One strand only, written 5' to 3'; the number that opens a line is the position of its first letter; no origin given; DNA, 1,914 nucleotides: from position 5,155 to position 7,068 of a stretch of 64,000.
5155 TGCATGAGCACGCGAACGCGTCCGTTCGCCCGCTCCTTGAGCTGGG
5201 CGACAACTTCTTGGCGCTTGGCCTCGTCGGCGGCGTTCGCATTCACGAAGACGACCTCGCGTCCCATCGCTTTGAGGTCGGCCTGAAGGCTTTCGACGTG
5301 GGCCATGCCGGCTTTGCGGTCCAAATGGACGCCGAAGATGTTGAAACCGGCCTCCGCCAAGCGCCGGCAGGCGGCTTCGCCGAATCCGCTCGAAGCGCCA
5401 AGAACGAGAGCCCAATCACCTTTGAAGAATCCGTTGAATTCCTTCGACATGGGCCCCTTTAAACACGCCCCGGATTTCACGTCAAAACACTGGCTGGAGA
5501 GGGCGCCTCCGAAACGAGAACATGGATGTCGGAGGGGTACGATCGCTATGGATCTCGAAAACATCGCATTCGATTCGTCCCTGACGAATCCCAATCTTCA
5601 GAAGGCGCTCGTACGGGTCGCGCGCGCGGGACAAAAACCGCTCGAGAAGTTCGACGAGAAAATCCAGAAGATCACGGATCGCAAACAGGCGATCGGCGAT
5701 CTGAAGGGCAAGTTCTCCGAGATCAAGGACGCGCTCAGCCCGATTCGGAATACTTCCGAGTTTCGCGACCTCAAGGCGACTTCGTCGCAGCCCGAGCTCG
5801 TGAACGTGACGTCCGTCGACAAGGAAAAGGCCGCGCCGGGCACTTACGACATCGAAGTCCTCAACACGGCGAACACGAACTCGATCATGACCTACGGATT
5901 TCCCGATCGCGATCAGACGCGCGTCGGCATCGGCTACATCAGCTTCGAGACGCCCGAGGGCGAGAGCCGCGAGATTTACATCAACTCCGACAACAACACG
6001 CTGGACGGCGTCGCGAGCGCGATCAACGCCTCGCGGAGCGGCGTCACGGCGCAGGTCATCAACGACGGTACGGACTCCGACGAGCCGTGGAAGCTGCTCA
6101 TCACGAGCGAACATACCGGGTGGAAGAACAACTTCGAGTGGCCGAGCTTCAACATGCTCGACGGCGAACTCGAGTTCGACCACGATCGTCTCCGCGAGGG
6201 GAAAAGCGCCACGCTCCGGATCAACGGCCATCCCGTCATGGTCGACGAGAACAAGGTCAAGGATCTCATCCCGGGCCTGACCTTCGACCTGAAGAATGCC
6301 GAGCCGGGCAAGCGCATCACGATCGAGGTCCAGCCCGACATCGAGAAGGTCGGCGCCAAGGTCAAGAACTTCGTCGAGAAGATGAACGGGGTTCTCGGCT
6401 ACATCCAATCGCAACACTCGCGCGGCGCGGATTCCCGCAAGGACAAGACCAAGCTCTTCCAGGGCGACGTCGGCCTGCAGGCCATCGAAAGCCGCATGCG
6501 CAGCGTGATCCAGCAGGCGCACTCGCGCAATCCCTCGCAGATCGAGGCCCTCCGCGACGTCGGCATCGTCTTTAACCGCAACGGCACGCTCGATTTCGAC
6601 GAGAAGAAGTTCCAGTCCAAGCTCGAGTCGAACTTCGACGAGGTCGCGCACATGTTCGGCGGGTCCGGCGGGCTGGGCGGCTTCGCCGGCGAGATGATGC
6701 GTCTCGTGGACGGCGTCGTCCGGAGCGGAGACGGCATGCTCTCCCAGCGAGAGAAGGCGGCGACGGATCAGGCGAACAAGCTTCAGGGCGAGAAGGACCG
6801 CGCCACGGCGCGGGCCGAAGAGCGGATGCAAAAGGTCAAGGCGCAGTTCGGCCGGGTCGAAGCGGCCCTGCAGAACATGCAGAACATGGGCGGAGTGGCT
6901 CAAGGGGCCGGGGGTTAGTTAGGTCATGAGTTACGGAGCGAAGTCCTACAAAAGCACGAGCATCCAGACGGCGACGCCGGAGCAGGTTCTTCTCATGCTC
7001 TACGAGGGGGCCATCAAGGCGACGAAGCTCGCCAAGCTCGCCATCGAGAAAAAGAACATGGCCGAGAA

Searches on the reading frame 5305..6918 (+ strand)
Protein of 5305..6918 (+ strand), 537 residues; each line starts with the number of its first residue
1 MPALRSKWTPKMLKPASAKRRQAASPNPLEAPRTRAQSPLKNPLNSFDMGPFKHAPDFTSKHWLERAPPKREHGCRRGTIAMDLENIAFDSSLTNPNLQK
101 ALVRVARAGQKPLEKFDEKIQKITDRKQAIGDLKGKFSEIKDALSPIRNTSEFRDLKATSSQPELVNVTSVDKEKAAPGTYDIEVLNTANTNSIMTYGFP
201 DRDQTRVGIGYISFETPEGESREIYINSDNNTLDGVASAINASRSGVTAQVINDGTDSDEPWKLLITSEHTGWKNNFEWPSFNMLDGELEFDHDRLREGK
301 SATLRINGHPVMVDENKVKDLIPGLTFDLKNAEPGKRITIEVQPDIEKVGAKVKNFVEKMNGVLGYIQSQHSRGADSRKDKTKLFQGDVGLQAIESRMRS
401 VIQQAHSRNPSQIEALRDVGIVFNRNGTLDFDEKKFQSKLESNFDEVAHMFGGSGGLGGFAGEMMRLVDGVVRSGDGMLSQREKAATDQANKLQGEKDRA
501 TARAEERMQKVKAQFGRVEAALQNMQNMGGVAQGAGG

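Call 53: search_protein_families(library=pfam, proteins=[window:5305-6918:+], max_evalue=0.00001)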
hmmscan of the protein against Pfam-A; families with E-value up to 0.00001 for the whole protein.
window:5305-6918:+ (537 aa): 2 families
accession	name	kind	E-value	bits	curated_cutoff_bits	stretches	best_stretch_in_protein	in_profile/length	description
PF07195.17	FliD_C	-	5.4e-45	154.1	25.4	1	299-527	1-236/236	Flagellar hook-associated protein 2 C-terminus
PF02465.23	FliD_N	-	4.7e-13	50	24.8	1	107-191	14-96/97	Flagellar hook-associated protein 2 N-terminus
